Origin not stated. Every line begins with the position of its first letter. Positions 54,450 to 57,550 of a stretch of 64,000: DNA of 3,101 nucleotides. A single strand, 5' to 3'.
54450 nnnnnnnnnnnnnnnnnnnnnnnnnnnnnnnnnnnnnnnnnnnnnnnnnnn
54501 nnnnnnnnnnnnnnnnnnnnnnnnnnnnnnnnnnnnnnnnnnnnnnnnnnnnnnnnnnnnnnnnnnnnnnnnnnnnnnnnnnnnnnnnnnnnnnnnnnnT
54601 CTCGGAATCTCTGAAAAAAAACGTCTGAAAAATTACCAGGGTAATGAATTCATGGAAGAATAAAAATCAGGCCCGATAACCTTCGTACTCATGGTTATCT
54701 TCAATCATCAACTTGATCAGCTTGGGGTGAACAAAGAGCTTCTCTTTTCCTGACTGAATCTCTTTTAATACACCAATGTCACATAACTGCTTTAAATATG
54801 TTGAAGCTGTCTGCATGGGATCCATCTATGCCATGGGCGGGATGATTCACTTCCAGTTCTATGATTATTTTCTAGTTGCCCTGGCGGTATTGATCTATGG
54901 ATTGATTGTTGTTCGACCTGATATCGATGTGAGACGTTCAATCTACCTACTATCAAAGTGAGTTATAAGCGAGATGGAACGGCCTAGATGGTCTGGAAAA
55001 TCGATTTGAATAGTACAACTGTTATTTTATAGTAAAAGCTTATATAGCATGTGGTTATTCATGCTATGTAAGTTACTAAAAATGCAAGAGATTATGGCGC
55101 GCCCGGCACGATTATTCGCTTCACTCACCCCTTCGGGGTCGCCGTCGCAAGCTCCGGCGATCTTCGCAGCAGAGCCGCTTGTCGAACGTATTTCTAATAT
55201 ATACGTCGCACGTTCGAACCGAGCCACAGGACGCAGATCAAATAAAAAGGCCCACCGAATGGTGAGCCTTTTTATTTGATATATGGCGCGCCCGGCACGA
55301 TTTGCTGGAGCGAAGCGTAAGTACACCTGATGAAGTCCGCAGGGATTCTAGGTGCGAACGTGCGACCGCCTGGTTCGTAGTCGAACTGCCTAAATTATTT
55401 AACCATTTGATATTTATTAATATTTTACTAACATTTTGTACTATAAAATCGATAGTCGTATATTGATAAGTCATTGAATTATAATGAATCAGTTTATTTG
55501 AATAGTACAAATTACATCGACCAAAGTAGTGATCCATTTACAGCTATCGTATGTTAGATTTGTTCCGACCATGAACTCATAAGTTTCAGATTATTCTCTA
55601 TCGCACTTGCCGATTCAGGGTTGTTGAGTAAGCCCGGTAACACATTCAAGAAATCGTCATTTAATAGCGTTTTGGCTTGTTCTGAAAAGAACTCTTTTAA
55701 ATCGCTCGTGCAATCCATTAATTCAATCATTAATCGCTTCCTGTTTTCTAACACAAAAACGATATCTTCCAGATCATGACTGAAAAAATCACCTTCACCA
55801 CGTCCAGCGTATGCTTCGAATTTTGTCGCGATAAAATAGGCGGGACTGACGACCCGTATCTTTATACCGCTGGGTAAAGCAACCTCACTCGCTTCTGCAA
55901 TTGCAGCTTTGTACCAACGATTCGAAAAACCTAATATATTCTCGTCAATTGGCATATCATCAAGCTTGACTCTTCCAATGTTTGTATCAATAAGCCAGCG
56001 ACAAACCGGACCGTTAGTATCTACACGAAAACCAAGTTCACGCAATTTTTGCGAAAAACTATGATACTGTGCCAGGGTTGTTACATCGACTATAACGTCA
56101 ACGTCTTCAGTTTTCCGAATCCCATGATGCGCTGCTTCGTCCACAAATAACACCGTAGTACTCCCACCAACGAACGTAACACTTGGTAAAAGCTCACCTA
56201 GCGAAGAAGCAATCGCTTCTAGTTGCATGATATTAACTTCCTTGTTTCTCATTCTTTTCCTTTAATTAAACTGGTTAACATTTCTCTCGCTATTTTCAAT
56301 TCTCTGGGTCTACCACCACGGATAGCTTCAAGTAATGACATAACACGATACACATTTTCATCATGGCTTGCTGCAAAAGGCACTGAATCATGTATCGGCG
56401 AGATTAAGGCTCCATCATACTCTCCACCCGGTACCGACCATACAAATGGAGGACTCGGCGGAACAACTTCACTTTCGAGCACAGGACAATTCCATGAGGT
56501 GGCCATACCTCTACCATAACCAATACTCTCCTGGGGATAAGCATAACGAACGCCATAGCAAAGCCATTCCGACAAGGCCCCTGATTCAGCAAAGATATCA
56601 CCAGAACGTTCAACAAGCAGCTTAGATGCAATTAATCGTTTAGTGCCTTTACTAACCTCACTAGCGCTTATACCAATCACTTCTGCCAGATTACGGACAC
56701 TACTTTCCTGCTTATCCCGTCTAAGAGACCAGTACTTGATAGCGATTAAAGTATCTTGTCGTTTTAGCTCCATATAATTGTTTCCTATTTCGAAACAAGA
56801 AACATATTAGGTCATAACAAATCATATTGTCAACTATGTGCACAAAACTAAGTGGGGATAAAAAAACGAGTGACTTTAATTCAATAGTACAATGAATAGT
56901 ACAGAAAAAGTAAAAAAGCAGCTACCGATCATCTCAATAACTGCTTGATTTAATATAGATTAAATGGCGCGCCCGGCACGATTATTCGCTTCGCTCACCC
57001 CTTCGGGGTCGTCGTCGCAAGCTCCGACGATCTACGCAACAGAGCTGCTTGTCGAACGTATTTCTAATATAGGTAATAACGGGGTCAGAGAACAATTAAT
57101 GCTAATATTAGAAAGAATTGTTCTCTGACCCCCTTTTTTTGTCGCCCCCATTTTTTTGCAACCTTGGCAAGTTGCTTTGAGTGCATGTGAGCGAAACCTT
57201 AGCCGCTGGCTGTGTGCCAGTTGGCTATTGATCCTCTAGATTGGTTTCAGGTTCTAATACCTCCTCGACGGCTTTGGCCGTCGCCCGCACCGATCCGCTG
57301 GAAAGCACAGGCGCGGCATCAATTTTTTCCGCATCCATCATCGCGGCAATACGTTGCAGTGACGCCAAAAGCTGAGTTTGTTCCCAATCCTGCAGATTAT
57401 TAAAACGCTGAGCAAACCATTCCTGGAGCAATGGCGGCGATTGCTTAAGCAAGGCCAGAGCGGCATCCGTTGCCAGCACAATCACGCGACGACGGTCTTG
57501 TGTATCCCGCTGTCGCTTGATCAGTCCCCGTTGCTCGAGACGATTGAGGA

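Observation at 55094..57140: Two 108-nt direct repeats with a compensatory base-pair substitution, each followed by an intrinsic terminator: candidate novel structured RNA or miniature mobile element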

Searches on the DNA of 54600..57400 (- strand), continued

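Call 49: search_with_rna_model(model_id=R1, sources=[window, L121, L122, L001, L002, L007, L009, L011, L012, L013, L014, L018, L021, L024, L027, L028, L029, L030, L032, L033, L038, L039, L044, L045, L049, L050, L052, L054, L055, L056, L057, L060, L061, L062, L063, L067, L068, L072, L073, L074, L075, L076, L079, L082, L091, L093, L094, L096, L097, L102, L103, L106, L107, L108, L109, L113, L116, L118, L119, L127, L128, L129, L130, L134, L135, L136, L137, L138, L139], max_evalue=1, make_alignment=true)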
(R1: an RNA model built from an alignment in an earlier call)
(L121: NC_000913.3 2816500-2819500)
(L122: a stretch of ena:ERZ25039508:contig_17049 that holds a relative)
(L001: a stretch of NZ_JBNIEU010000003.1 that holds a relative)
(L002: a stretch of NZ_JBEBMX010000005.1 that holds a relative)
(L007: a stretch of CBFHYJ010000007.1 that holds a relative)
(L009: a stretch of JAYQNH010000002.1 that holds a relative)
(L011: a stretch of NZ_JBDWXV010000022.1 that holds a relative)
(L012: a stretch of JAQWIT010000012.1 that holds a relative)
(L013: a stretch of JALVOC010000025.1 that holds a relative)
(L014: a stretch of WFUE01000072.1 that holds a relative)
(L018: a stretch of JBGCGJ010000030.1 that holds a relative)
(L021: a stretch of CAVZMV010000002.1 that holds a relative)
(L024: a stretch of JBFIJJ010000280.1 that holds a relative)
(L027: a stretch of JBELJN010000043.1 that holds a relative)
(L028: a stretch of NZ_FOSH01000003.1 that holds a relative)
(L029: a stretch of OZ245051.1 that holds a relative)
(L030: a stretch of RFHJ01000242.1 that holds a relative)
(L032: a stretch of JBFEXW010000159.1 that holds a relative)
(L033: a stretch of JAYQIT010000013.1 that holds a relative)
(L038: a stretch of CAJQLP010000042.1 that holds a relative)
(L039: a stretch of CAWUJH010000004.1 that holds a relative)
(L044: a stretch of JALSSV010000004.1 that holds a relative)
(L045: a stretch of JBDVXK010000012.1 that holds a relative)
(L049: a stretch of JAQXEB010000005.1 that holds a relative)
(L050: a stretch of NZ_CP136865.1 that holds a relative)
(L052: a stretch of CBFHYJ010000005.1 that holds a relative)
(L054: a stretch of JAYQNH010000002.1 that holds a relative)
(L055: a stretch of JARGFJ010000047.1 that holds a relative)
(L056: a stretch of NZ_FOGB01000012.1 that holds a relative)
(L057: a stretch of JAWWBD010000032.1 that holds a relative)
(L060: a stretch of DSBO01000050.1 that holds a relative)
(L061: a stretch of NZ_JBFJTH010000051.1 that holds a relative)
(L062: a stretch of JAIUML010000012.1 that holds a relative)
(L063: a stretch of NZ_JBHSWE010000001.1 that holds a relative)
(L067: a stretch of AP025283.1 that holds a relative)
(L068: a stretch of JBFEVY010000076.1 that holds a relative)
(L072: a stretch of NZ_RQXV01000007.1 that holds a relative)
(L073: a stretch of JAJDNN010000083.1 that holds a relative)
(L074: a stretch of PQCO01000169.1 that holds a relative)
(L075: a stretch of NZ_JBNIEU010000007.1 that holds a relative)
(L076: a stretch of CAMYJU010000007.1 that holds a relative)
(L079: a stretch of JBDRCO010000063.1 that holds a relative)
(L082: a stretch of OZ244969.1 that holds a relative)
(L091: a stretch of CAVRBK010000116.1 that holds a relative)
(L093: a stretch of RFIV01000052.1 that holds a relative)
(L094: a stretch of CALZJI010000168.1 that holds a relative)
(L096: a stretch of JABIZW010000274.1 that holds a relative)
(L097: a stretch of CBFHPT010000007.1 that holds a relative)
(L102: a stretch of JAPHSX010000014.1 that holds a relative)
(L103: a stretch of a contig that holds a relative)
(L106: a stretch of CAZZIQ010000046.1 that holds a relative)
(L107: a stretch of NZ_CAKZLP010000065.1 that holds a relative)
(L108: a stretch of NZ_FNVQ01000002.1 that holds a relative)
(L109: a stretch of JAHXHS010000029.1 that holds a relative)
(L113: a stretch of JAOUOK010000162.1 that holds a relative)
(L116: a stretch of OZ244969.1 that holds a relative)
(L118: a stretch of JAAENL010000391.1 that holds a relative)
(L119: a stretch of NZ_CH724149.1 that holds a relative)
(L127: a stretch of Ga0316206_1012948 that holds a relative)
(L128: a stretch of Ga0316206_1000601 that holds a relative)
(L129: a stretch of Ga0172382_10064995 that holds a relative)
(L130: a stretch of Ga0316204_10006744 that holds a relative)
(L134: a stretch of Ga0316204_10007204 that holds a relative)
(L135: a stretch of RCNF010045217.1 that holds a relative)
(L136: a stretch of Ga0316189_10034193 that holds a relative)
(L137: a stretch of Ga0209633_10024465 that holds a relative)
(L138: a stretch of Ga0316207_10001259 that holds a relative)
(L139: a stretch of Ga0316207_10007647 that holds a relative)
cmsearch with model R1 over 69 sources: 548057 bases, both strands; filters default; matches with E-value up to 1: 108.
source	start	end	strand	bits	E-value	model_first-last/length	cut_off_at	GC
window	56965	57061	-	112.6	1.8e-24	1-98/98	no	0.61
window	55095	55191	-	111.7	2.8e-24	1-98/98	no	0.64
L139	1117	1214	+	103.2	3.3e-22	1-98/98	no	0.61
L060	4769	4868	-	100.8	1.3e-21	1-98/98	no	0.69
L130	7185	7285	-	100.3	1.7e-21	1-98/98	no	0.61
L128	10606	10707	-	99.3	2.9e-21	1-98/98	no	0.64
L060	4598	4697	-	97.5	8.3e-21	1-98/98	no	0.69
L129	979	1077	-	97.3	8.9e-21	1-98/98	no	0.72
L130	299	399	-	96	1.9e-20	1-98/98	no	0.59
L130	9951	10051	-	96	1.9e-20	1-98/98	no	0.59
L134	236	337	+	89.5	7.3e-19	1-98/98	no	0.57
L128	719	847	-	78.2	4e-16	1-98/98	no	0.61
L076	281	373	+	53.7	3.6e-10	1-98/98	no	0.68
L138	690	806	+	47.7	1e-08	1-98/98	no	0.55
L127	2578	2695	-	46.9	1.6e-08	1-98/98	no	0.58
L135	1955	2100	-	46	2.8e-08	1-98/98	no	0.68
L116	1363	1465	+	39.6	9.8e-07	1-98/98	no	0.65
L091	2422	2526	-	38.4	1.9e-06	1-98/98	no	0.65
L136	3798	3952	-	36.4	5.9e-06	1-98/98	no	0.66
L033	7882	8000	-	35.4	1e-05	1-98/98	no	0.63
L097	7117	7233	-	31.6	8.7e-05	1-98/98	no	0.68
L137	2101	2180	-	24.9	0.0037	1-98/98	no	0.51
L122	8110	8138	+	23.6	0.0076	1-98/98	no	0.62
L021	2082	2109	+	22.6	0.014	1-98/98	no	0.71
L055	4189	4216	-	22.6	0.014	1-98/98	no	0.71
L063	96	123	-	22.6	0.014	1-98/98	no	0.71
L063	421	448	-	22.6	0.014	1-98/98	no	0.71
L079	1176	1203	+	22.6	0.014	1-98/98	no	0.71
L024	97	124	-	22.6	0.014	1-98/98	no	0.71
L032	83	110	-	22.6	0.014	1-98/98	no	0.71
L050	4059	4086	+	22.6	0.014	1-98/98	no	0.71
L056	3069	3096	-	22.6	0.014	1-98/98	no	0.71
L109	1156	1183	+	22.6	0.014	1-98/98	no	0.71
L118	3370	3397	-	22.6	0.014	1-98/98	no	0.71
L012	7704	7731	+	22.6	0.014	1-98/98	no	0.71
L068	866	893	-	22.6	0.014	1-98/98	no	0.71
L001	3888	3915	+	22.6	0.014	1-98/98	no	0.71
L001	3993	4020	+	22.6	0.014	1-98/98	no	0.71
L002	1539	1566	+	22.6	0.014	1-98/98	no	0.71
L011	62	89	+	22.6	0.014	1-98/98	no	0.71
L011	284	311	+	22.6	0.014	1-98/98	no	0.71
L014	5546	5573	+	22.6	0.014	1-98/98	no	0.71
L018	4221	4248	+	22.6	0.014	1-98/98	no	0.71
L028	7263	7290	-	22.6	0.014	1-98/98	no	0.71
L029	7089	7116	-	22.6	0.014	1-98/98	no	0.71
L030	2296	2323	+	22.6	0.014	1-98/98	no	0.71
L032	191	218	-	22.6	0.014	1-98/98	no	0.71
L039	6787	6814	+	22.6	0.014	1-98/98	no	0.71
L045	4187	4214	-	22.6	0.014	1-98/98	no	0.71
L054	5867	5894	+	22.6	0.014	1-98/98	no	0.71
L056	3157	3184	-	22.6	0.014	1-98/98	no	0.71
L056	3284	3311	-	22.6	0.014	1-98/98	no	0.71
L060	4940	4967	-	22.6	0.014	1-98/98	no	0.71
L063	206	233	-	22.6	0.014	1-98/98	no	0.71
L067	4882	4909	-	22.6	0.014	1-98/98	no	0.71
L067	5088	5115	-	22.6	0.014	1-98/98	no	0.71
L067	5218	5245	-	22.6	0.014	1-98/98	no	0.71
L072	2849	2876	+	22.6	0.014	1-98/98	no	0.71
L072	2990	3017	+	22.6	0.014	1-98/98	no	0.71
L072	3116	3143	+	22.6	0.014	1-98/98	no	0.71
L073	6703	6730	+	22.6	0.014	1-98/98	no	0.71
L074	536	563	+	22.6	0.014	1-98/98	no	0.71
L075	1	28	-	22.6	0.014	1-98/98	no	0.71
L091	2136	2163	-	22.6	0.014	1-98/98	no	0.71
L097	7298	7325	-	22.6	0.014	1-98/98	no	0.71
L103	6615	6642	-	22.6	0.014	1-98/98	no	0.71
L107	4841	4868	-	22.6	0.014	1-98/98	no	0.71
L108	2667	2694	-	22.6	0.014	1-98/98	no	0.71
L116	1600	1627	+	22.6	0.014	1-98/98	no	0.71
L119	6083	6110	+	22.6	0.014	1-98/98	no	0.71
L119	6207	6234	+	22.6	0.014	1-98/98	no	0.71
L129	1148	1175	-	22.6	0.014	1-98/98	no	0.71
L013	7791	7818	-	22.6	0.014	1-98/98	no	0.71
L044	2274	2301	-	22.6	0.014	1-98/98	no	0.71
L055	4338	4365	-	22.6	0.014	1-98/98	no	0.71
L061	138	165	-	22.6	0.014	1-98/98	no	0.71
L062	4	31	-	22.6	0.014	1-98/98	no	0.71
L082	2323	2350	+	22.6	0.014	1-98/98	no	0.71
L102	1441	1468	+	22.6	0.014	1-98/98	no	0.71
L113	2001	2028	-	22.6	0.014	1-98/98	no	0.71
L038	1002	1029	+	22.6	0.014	1-98/98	no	0.71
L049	1256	1283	+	22.6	0.014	1-98/98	no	0.71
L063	578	605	-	22.6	0.014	1-98/98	no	0.71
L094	221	248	+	22.6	0.014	1-98/98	no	0.71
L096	1492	1519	-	22.6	0.014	1-98/98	no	0.71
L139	1002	1029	+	22.6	0.014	1-98/98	no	0.71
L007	2746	2773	-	22.6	0.014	1-98/98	no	0.71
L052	2502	2529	-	22.6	0.014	1-98/98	no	0.71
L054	462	489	+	22.6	0.014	1-98/98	no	0.71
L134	115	142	+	22.6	0.014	1-98/98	no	0.71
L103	6447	6536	-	22.3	0.016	1-98/98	no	0.59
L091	1986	2049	-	22.3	0.016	1-98/98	no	0.72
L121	1840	1940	-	22.1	0.017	1-98/98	no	0.6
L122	5223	5250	+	22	0.019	1-98/98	no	0.64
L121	1425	1525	-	21.3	0.028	1-98/98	no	0.57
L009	7743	7781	+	21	0.033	1-98/98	no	0.69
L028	7110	7137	-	20.1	0.053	1-98/98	no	0.68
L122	6889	6916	+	19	0.1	1-98/98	no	0.64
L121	1152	1231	-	18.4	0.14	1-98/98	no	0.62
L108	2555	2582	-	17.8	0.19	1-98/98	no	0.64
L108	2448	2475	-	17.8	0.19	1-98/98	no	0.64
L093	986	1024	+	17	0.31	1-98/98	no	0.64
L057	2663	2689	+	16.9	0.32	1-98/98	no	0.74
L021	4845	4936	-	16.6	0.39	1-98/98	no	0.71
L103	6715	6742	-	15.9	0.58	1-98/98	no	0.71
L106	24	51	+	15.9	0.58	1-98/98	no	0.71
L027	27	54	+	15.9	0.58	1-98/98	no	0.71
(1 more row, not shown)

Alignment A3: 108 matches aligned to the model, 231 columns, each read 5' to 3' on its own strand. Consensus structure (alignment columns), stored with it:
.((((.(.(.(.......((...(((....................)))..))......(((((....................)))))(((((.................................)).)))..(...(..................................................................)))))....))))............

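Call 71: search_with_rna_model(model_id=R1, sources=[L140, L121], max_evalue=10, filters=off, show_alignments=4)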
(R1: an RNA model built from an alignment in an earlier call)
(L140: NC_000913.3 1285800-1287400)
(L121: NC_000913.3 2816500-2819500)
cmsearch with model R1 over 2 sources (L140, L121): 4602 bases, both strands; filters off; matches with E-value up to 10: 23.
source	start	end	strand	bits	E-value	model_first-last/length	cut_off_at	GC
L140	911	1006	-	22.2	0.00014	1-98/98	no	0.65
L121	1840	1940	-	22.1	0.00015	1-98/98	no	0.6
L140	1267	1362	-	21.8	0.00018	1-98/98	no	0.66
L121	1425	1525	-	21.3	0.00024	1-98/98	no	0.57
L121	1152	1231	-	18.4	0.0012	1-98/98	no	0.62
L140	1089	1184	-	18.2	0.0013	1-98/98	no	0.65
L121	1285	1312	-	11.7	0.051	1-98/98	no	0.61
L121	1560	1587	-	11.7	0.051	1-98/98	no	0.61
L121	1699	1726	-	11.7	0.051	1-98/98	no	0.61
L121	1974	2001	-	11.7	0.051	1-98/98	no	0.61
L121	544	646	+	9.2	0.2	1-98/98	no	0.56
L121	953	1000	+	4.9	2.2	1-98/98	no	0.42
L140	797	823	-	3.6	4.6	28-53/98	no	0.59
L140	152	181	-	3.6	4.7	1-98/98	no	0.7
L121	2587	2624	+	3.4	5.4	1-98/98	no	0.55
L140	710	731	-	3.2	5.8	1-98/98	no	0.64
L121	803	854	-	3.2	5.9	1-98/98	no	0.52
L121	434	540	-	3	6.4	1-98/98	no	0.6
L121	1313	1354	+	2.6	8.3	1-98/98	no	0.57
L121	1588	1629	+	2.6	8.3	1-98/98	no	0.57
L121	1727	1768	+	2.6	8.3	1-98/98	no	0.57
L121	2002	2043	+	2.6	8.3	1-98/98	no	0.57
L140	675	723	+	2.5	8.7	1-98/98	no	0.57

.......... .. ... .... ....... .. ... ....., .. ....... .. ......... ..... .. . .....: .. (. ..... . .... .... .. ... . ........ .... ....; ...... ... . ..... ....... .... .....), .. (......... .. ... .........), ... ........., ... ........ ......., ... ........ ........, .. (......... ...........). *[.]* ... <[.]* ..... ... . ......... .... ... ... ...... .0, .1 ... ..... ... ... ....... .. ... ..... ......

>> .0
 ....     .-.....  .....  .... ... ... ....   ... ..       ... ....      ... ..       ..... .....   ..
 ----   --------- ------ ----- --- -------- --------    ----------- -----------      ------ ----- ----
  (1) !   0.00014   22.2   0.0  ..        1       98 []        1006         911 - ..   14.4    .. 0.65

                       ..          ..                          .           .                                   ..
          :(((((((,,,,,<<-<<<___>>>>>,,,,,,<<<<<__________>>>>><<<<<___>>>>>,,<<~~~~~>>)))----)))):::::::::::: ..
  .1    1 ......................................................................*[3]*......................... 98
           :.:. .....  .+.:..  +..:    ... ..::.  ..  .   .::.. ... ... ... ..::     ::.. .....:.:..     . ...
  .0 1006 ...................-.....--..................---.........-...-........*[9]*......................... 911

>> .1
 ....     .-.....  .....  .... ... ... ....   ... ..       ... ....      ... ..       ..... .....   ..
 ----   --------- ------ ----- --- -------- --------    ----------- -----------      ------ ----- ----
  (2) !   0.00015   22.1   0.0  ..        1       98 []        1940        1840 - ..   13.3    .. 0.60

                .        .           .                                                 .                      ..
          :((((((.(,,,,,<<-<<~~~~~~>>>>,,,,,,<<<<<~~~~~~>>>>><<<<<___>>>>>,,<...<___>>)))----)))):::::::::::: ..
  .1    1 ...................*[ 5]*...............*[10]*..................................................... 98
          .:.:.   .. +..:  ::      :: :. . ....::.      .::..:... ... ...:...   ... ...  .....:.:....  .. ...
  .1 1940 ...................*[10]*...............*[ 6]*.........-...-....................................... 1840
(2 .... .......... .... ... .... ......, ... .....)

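Call 73: search_dna_similar(query=window:55094-55400:-, collection=plasmids, mode=distant, max_rows=15, max_evalue=0.001)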
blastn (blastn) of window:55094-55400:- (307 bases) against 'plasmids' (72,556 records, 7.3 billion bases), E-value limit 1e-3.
No match.

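Call 74: search_dna_similar(query=window:55094-55400:-, collection=phages, mode=distant, max_rows=15, max_evalue=0.001)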
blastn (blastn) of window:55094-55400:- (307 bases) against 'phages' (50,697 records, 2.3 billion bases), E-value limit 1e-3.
No match.

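Call 75: search_with_rna_model(model_id=R1, source=window, max_evalue=5, filters=off, show_alignments=3)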
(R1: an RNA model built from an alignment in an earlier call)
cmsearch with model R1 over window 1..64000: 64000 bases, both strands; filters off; matches with E-value up to 5: 9.
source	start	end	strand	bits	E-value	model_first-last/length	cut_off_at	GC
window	56965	57061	-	112.5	2.1e-25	1-98/98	no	0.61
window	55095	55191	-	111.7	3.4e-25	1-98/98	no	0.64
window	55284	55320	-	21.7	0.0026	1-98/98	no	0.65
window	44364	44456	-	10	1.8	1-98/98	no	0.52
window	63456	63544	+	9.9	1.9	1-98/98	no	0.62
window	29998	30038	-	9.9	1.9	1-98/98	no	0.49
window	4585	4645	+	9.8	2.1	1-98/98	no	0.56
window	59254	59336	-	8.3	4.6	1-98/98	no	0.47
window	46334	46420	+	8.2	4.9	1-98/98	no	0.44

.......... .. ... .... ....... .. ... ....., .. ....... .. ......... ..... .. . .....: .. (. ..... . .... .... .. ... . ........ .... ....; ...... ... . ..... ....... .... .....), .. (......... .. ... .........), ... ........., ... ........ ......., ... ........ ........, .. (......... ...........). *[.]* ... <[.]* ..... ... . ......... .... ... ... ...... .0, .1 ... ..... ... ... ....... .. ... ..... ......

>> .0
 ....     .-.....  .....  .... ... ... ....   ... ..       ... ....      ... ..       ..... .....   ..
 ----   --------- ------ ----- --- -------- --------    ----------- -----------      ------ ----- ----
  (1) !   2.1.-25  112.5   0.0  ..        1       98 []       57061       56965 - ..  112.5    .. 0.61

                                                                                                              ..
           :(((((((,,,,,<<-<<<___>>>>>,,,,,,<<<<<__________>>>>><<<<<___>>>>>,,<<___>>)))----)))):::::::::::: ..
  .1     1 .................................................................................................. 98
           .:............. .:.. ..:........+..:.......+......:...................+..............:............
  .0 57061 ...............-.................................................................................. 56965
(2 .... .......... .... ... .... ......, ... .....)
